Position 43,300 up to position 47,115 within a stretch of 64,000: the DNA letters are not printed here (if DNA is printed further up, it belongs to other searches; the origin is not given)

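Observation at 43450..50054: Pair B: GT2 + TagF paralogs with reciprocal active-site loss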

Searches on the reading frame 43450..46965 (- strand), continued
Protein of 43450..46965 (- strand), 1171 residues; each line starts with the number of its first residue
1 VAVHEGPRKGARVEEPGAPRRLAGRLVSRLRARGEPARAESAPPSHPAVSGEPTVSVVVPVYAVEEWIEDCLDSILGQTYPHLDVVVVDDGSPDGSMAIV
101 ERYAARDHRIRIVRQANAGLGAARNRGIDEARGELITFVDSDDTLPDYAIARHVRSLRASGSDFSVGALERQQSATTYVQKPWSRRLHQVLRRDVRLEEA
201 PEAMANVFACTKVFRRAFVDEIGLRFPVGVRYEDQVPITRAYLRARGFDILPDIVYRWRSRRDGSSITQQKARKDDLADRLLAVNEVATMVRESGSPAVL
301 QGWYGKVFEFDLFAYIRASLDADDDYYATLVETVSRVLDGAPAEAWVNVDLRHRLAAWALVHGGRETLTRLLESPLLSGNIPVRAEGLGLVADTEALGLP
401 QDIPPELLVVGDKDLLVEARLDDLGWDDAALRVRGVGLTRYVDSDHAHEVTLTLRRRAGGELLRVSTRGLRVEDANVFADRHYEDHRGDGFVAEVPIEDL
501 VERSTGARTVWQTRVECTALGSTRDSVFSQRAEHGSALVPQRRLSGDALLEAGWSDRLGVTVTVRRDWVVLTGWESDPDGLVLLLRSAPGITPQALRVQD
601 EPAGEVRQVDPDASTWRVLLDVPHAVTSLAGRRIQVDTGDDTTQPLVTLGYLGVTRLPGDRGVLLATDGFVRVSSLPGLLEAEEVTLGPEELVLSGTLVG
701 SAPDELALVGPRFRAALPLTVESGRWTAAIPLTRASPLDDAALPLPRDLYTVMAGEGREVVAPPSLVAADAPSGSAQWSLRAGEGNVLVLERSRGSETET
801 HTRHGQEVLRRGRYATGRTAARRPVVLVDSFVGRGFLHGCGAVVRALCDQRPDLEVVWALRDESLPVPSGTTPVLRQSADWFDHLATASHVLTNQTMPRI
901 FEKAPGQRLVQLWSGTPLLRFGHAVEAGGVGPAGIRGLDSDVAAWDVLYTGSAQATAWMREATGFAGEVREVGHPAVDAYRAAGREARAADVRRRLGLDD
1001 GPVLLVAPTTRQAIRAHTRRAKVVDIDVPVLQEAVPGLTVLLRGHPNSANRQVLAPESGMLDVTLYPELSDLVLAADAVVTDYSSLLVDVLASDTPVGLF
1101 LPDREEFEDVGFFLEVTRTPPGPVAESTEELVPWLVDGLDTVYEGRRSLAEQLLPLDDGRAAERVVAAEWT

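Call 14: find_homologous_proteins(query=window:43450-46965:-, max_evalue=1e-20)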
Query window:43450-46965:- (1171 aa): 580 proteins with E <= 1e-20 among 8000 candidates; the best 120 are listed.
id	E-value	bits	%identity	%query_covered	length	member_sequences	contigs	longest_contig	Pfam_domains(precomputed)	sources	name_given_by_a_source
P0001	0.0e+0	2569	100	99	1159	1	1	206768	PF10111.15,PF13641.13,PF04464.21,PF00535.33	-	-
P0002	0.0e+0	1971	78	99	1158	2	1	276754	PF10111.15,PF13641.13,PF04464.21,PF00535.33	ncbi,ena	-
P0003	0.0e+0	1648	68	99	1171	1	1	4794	PF10111.15,PF13641.13,PF04464.21,PF00535.33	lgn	-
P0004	0.0e+0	1566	65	99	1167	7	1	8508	PF10111.15,PF13641.13,PF04464.21,PF00535.33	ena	-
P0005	0.0e+0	1555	66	98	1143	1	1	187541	PF10111.15,PF13641.13,PF04464.21,PF00535.33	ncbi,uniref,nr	ncbi:bifunctional glycosyltransferase/CDP-glycerol:glycerophosphate glycerophosphotransferase [Nocar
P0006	0.0e+0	1532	66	97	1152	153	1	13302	PF10111.15,PF13641.13,PF04464.21,PF00535.33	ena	-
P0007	0.0e+0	1521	65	98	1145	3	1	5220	PF10111.15,PF13641.13,PF04464.21,PF00535.33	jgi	jgi:CDP-glycerol glycerophosphotransferase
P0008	0.0e+0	1492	62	98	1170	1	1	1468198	PF10111.15,PF13641.13,PF04464.21,PF00535.33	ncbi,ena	-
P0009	0.0e+0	1482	63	98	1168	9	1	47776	PF10111.15,PF13641.13,PF04464.21,PF00535.33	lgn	-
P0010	4.1e-224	765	40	98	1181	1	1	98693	PF10111.15,PF13641.13,PF04464.21,PF00535.33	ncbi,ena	-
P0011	6.4e-203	695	39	95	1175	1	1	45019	PF10111.15,PF13641.13,PF04464.21,PF00535.33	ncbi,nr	ncbi:MAG TPA: CDP-glycerol glycerophosphotransferase family protein [Nocardioidaceae bacterium]|nr:C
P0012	1.4e-200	687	39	95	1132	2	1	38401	PF10111.15,PF13641.13,PF04464.21,PF00535.33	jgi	jgi:CDP-glycerol glycerophosphotransferase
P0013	4.2e-200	686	38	96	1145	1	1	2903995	PF10111.15,PF13641.13,PF04464.21,PF00535.33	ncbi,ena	-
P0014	5.4e-200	685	38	94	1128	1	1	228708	PF10111.15,PF13641.13,PF04464.21,PF00535.33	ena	-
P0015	4.8e-199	682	40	95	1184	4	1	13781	PF10111.15,PF13641.13,PF04464.21,PF00535.33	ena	-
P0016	1.5e-196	674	38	98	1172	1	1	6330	PF10111.15,PF13641.13,PF04464.21,PF00535.33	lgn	-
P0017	6.2e-196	672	39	98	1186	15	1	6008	PF10111.15,PF13641.13,PF04464.21,PF00535.33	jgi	jgi:CDP-glycerol glycerophosphotransferase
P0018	8.8e-196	671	39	95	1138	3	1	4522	PF10111.15,PF13641.13,PF04464.21,PF00535.33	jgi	jgi:CDP-glycerol glycerophosphotransferase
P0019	8.1e-194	665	38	97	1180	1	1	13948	PF10111.15,PF13641.13,PF04464.21,PF00535.33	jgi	jgi:CDP-glycerol glycerophosphotransferase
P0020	4.2e-193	663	40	96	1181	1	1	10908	PF10111.15,PF13641.13,PF04464.21,PF00535.33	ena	-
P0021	4.9e-192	659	39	98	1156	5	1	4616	PF10111.15,PF13641.13,PF04464.21,PF00535.33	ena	-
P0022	5.0e-192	659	39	95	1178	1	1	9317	PF10111.15,PF13641.13,PF04464.21,PF00535.33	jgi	jgi:CDP-glycerol glycerophosphotransferase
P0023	1.4e-191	658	38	95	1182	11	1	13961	PF10111.15,PF13641.13,PF04464.21,PF00535.33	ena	-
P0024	2.2e-191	657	38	95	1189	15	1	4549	PF10111.15,PF13641.13,PF04464.21,PF00535.33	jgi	jgi:CDP-glycerol glycerophosphotransferase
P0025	7.2e-190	652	39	96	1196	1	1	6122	PF10111.15,PF13641.13,PF04464.21,PF00535.33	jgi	jgi:CDP-glycerol glycerophosphotransferase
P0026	7.9e-190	652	39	96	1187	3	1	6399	PF10111.15,PF13641.13,PF04464.21,PF00535.33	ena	-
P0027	1.2e-189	651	38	98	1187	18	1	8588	PF10111.15,PF13641.13,PF04464.21,PF00535.33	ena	-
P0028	6.8e-189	649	38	97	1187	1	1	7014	PF10111.15,PF13641.13,PF04464.21,PF00535.33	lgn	-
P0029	1.7e-187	644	38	96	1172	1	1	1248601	PF10111.15,PF13641.13,PF04464.21,PF00535.33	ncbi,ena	-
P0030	1.1e-185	638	37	95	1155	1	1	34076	PF10111.15,PF13506.14,PF13641.13,PF04464.21,PF00535.33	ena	-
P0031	3.2e-185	636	38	96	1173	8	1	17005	PF10111.15,PF13641.13,PF04464.21,PF00535.33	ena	-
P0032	9.5e-184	632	38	96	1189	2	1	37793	PF10111.15,PF13641.13,PF04464.21,PF00535.33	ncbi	ncbi:MAG: CDP-glycerol glycerophosphotransferase family protein [Nocardioidaceae bacterium]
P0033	1.1e-182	628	38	97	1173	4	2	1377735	PF10111.15,PF13506.14,PF13641.13,PF04464.21,PF00535.33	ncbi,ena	-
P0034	7.4e-181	622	36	96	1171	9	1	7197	PF10111.15,PF13641.13,PF04464.21,PF00535.33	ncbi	-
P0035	2.5e-180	620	37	95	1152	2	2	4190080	PF10111.15,PF13641.13,PF04464.21,PF00535.33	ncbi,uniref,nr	ncbi:CDP-glycerol glycerophosphotransferase family protein [Mumia sp. ZJ1417]|uniref:bifunctional gl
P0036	3.5e-166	573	36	95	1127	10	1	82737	PF10111.15,PF13641.13,PF04464.21,PF00535.33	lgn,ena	-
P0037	5.7e-156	540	35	98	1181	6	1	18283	PF10111.15,PF13641.13,PF04464.21,PF00535.33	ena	-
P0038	1.7e-154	535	35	95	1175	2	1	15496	PF10111.15,PF13641.13,PF04464.21,PF00535.33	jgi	jgi:CDP-glycerol glycerophosphotransferase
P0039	3.4e-153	530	35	95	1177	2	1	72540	PF10111.15,PF13641.13,PF04464.21,PF00535.33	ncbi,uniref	ncbi:CDP-glycerol glycerophosphotransferase family protein [Nocardioides sp. NPDC006273]|uniref:bifu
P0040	8.6e-153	529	33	95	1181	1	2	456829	PF10111.15,PF13641.13,PF04464.21,PF00535.33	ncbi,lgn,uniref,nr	ncbi:bifunctional glycosyltransferase/CDP-glycerol:glycerophosphate glycerophosphotransferase [Nocar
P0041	1.2e-150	522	34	95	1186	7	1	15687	PF10111.15,PF13641.13,PF04464.21,PF00535.33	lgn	-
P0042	2.5e-150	521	35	95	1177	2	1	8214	PF10111.15,PF13641.13,PF04464.21,PF00535.33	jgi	jgi:CDP-glycerol glycerophosphotransferase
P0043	1.5e-149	518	34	98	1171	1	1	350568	PF10111.15,PF13641.13,PF04464.21,PF00535.33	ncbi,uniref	ncbi:bifunctional glycosyltransferase family 2 protein/CDP-glycerol:glycerophosphate glycerophosphot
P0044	4.2e-149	517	34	95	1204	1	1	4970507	PF10111.15,PF13641.13,PF04464.21,PF00535.33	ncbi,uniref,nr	ncbi:CDP-glycerol glycerophosphotransferase [Nocardioides albertanoniae]|uniref:CDP-glycerol glycero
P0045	4.2e-148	514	35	95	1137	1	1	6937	PF10111.15,PF13641.13,PF04464.21,PF00535.33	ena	-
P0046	1.1e-146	509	33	94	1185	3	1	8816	PF10111.15,PF13641.13,PF04464.21,PF00535.33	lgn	-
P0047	7.0e-146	506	35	95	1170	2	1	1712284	PF10111.15,PF13641.13,PF04464.21,PF00535.33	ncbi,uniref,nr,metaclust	ncbi:hypothetical protein ASG49_00930 [Marmoricola sp. Leaf446]|uniref:bifunctional glycosyltransfer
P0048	8.3e-146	506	33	95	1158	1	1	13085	PF10111.15,PF13641.13,PF04464.21,PF00535.33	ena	-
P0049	2.2e-145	505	35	95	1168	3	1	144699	PF10111.15,PF13641.13,PF04464.21,PF00535.33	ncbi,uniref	ncbi:CDP-glycerol glycerophosphotransferase family protein [Nocardioides aurantiacus]|uniref:CDP-gly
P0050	1.8e-144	501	34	95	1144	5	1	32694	PF10111.15,PF13641.13,PF04464.21,PF00535.33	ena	-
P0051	2.7e-144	501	34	95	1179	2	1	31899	PF10111.15,PF13641.13,PF04464.21,PF00535.33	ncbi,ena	-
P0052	8.8e-144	499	34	95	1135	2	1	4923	PF10111.15,PF13641.13,PF04464.21,PF00535.33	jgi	-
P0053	6.2e-143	496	35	95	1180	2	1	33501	PF10111.15,PF13641.13,PF04464.21,PF00535.33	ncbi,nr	ncbi:MAG: tagF 3 [Marmoricola sp.]|nr:tagF 3 [Marmoricola sp.]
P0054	8.4e-142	493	32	98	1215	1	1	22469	PF10111.15,PF13641.13,PF04464.21,PF00535.33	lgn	-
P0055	9.4e-142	492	32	96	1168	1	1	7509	PF10111.15,PF13641.13,PF04464.21,PF00535.33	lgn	-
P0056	1.0e-141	492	33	95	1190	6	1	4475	PF10111.15,PF13641.13,PF04464.21,PF00535.33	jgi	jgi:CDP-glycerol glycerophosphotransferase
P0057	1.1e-140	489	35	96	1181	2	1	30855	PF10111.15,PF13641.13,PF04464.21,PF00535.33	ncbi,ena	-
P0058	2.1e-140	488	39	42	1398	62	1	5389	PF10111.15,PF13641.13,PF04464.21,PF00535.33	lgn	-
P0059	8.9e-140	486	36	96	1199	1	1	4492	PF10111.15,PF13641.13,PF04464.21,PF00535.33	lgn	-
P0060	9.2e-140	486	34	95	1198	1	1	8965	PF10111.15,PF13641.13,PF04464.21,PF00535.33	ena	-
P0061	1.8e-139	485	33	95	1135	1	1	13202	PF10111.15,PF13641.13,PF04464.21,PF00535.33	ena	-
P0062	1.2e-138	482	34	98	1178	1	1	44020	PF10111.15,PF13641.13,PF04464.21,PF00535.33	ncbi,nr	ncbi:MAG TPA: CDP-glycerol glycerophosphotransferase family protein [Marmoricola sp.]|nr:CDP-glycero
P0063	1.6e-136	475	37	49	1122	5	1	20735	PF10111.15,PF13641.13,PF04464.21,PF00535.33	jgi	-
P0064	1.9e-136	475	33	95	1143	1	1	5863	PF10111.15,PF13641.13,PF04464.21,PF00535.33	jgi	-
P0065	2.6e-135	471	37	45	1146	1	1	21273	PF10111.15,PF13641.13,PF04464.21,PF00535.33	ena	-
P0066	1.3e-133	466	32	95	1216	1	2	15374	PF10111.15,PF13641.13,PF04464.21,PF00535.33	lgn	-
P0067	1.8e-133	465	45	27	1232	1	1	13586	PF10111.15,PF13641.13,PF04464.21,PF00535.33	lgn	-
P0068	2.3e-133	465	35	43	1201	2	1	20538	PF10111.15,PF13641.13,PF04464.21,PF00535.33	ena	-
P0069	2.6e-133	465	32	95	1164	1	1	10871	PF10111.15,PF13641.13,PF04464.21,PF00535.33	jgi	jgi:CDP-glycerol glycerophosphotransferase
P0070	2.7e-133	464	38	44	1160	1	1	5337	PF10111.15,PF13641.13,PF04464.21,PF00535.33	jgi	jgi:CDP-glycerol glycerophosphotransferase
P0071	3.8e-133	464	35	42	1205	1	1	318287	PF10111.15,PF13641.13,PF04464.21,PF00535.33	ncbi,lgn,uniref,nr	ncbi:hypothetical protein CQ018_12200 [Arthrobacter sp. MYb227]|uniref:bifunctional glycosyltransfer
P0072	5.1e-133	464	39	41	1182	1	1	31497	PF10111.15,PF13641.13,PF04464.21,PF00535.33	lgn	-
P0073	6.9e-133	463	37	40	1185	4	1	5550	PF10111.15,PF13641.13,PF04464.21,PF00535.33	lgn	-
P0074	1.2e-132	462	37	41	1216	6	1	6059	PF10111.15,PF13641.13,PF04464.21,PF00535.33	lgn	-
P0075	2.3e-132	461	40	42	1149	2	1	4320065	PF10111.15,PF13641.13,PF04464.21,PF00535.33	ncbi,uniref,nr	ncbi:bifunctional glycosyltransferase family 2 protein/CDP-glycerol:glycerophosphate glycerophosphot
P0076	2.6e-132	461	35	45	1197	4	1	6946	PF10111.15,PF13641.13,PF04464.21,PF00535.33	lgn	-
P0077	2.7e-132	461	40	38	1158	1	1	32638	PF10111.15,PF13641.13,PF04464.21,PF00535.33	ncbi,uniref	ncbi:bifunctional glycosyltransferase/CDP-glycerol:glycerophosphate glycerophosphotransferase [Isopt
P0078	6.3e-132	460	42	38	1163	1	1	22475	PF10111.15,PF13641.13,PF04464.21,PF00535.33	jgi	jgi:CDP-glycerol glycerophosphotransferase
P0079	1.1e-131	459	36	49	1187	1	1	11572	PF10111.15,PF13641.13,PF04464.21,PF00535.33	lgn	-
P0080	2.2e-131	458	37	42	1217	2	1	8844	PF10111.15,PF13641.13,PF04464.21,PF00535.33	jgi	jgi:CDP-glycerol glycerophosphotransferase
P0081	2.9e-131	458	36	39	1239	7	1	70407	PF10111.15,PF13641.13,PF04464.21,PF00535.33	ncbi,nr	ncbi:MAG: tagF 3 [Propionibacteriaceae bacterium]|nr:tagF 3 [Propionibacteriaceae bacterium]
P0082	7.4e-131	456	36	43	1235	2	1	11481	PF10111.15,PF13506.14,PF13641.13,PF04464.21,PF00535.33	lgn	-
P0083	3.5e-130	454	30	96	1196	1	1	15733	PF10111.15,PF13506.14,PF13641.13,PF04464.21,PF00535.33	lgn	-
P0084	7.9e-130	453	38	38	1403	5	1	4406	PF10111.15,PF13641.13,PF04464.21,PF00535.33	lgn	-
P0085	2.6e-129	451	32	97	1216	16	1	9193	PF10111.15,PF13641.13,PF04464.21,PF00535.33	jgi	jgi:CDP-glycerol glycerophosphotransferase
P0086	3.3e-129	451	34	44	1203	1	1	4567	PF10111.15,PF13641.13,PF04464.21,PF00535.33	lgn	-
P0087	4.0e-129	451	35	42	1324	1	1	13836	PF10111.15,PF13506.14,PF13641.13,PF04464.21,PF00535.33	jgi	jgi:CDP-glycerol glycerophosphotransferase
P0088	1.7e-128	449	37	40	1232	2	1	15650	PF10111.15,PF13641.13,PF04464.21,PF00535.33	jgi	jgi:CDP-glycerol glycerophosphotransferase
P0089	2.0e-128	448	36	47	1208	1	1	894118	PF10111.15,PF13641.13,PF04464.21,PF00535.33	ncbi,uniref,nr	ncbi:bifunctional glycosyltransferase/CDP-glycerol:glycerophosphate glycerophosphotransferase [Micro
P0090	2.0e-128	448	36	44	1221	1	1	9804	PF10111.15,PF13641.13,PF04464.21,PF00535.33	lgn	-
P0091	2.4e-128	448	41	38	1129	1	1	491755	PF10111.15,PF13641.13,PF04464.21,PF00535.33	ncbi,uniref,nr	ncbi:CDP-glycerol:glycerophosphate glycerophosphotransferase [Isoptericola sp. 4D.3]|uniref:CDP-glyc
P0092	5.1e-128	447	36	40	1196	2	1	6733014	PF10111.15,PF13641.13,PF04464.21,PF00535.33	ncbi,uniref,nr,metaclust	ncbi:CDP-glycerol:poly(glycerophosphate) glycerophosphotransferase [Microlunatus soli]|uniref:CDP-gl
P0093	5.4e-128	447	40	32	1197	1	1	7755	PF10111.15,PF13641.13,PF04464.21,PF00535.33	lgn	-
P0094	6.5e-128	447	40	39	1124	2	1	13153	PF10111.15,PF13641.13,PF04464.21,PF00535.33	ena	-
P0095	1.7e-127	445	38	35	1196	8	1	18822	PF10111.15,PF13641.13,PF04464.21,PF00535.33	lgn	-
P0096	1.9e-127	445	44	27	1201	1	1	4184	PF10111.15,PF13641.13,PF04464.21,PF00535.33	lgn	-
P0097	2.0e-127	445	36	36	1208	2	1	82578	PF10111.15,PF13641.13,PF04464.21,PF00535.33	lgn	-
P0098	7.2e-127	443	39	34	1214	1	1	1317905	PF10111.15,PF13641.13,PF04464.21,PF00535.33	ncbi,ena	-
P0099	6.1e-126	440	39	39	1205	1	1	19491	PF10111.15,PF13506.14,PF13641.13,PF04464.21,PF00535.33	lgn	-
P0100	6.3e-126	440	40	38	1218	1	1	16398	PF10111.15,PF13641.13,PF04464.21,PF00535.33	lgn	-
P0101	8.1e-126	440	32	98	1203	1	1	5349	PF10111.15,PF13641.13,PF04464.21,PF00535.33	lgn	-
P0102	8.8e-126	440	39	37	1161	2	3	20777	PF10111.15,PF13641.13,PF04464.21,PF00535.33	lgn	-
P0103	3.5e-125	438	37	35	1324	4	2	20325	PF10111.15,PF13641.13,PF04464.21,PF00535.33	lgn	-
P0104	7.0e-125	437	33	42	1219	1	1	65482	PF10111.15,PF13641.13,PF04464.21,PF00535.33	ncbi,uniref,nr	ncbi:CDP-glycerol glycerophosphotransferase family protein [Arthrobacter sp. H35-D1]|uniref:bifuncti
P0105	1.8e-124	435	43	29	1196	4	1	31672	PF10111.15,PF13641.13,PF04464.21,PF00535.33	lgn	-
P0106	3.6e-124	434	46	29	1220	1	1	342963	PF10111.15,PF13641.13,PF04464.21,PF00535.33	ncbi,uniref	ncbi:CDP-glycerol glycerophosphotransferase family protein [Terrabacter sp. NPDC080008]|uniref:bifun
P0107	3.8e-124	434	47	29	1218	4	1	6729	PF10111.15,PF13641.13,PF04464.21,PF00535.33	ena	-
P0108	5.0e-124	434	40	37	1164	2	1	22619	PF10111.15,PF13641.13,PF04464.21,PF00535.33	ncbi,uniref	ncbi:CDP-glycerol glycerophosphotransferase family protein [Isoptericola sp. NPDC057191]|uniref:bifu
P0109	6.5e-124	433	40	34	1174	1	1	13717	PF10111.15,PF13641.13,PF04464.21,PF00535.33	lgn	-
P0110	9.3e-124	433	39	41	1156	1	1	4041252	PF10111.15,PF13641.13,PF04464.21,PF00535.33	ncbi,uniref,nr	ncbi:CDP-glycerol glycerophosphotransferase [Isoptericola jiangsuensis]|uniref:CDP-glycerol glycerop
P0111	1.1e-123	433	35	43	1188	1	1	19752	PF10111.15,PF13641.13,PF04464.21,PF00535.33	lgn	-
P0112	1.3e-123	432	35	43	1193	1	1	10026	PF10111.15,PF13506.14,PF13641.13,PF04464.21,PF00535.33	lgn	-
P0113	1.6e-123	432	39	37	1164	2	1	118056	PF10111.15,PF13641.13,PF04464.21,PF00535.33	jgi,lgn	-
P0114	1.6e-123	432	34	94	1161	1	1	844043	PF10111.15,PF13641.13,PF04464.21,PF00535.33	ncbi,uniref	ncbi:CDP-glycerol glycerophosphotransferase family protein [Isoptericola sp. NPDC019693]|uniref:bifu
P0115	2.9e-123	431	43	50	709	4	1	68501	PF10111.15,PF13641.13,PF00535.33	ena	-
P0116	3.3e-123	431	37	41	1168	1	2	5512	PF10111.15,PF13641.13,PF04464.21,PF00535.33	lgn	-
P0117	4.1e-123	431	45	29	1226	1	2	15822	PF10111.15,PF13641.13,PF04464.21,PF00535.33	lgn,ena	-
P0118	4.4e-123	431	36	41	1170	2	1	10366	PF10111.15,PF13641.13,PF04464.21,PF00535.33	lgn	-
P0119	4.9e-123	431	47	28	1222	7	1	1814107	PF10111.15,PF13641.13,PF04464.21,PF00535.33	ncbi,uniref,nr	ncbi:bifunctional glycosyltransferase/CDP-glycerol:glycerophosphate glycerophosphotransferase [Humib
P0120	6.8e-123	430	32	95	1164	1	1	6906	PF10111.15,PF13641.13,PF04464.21,PF00535.33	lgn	-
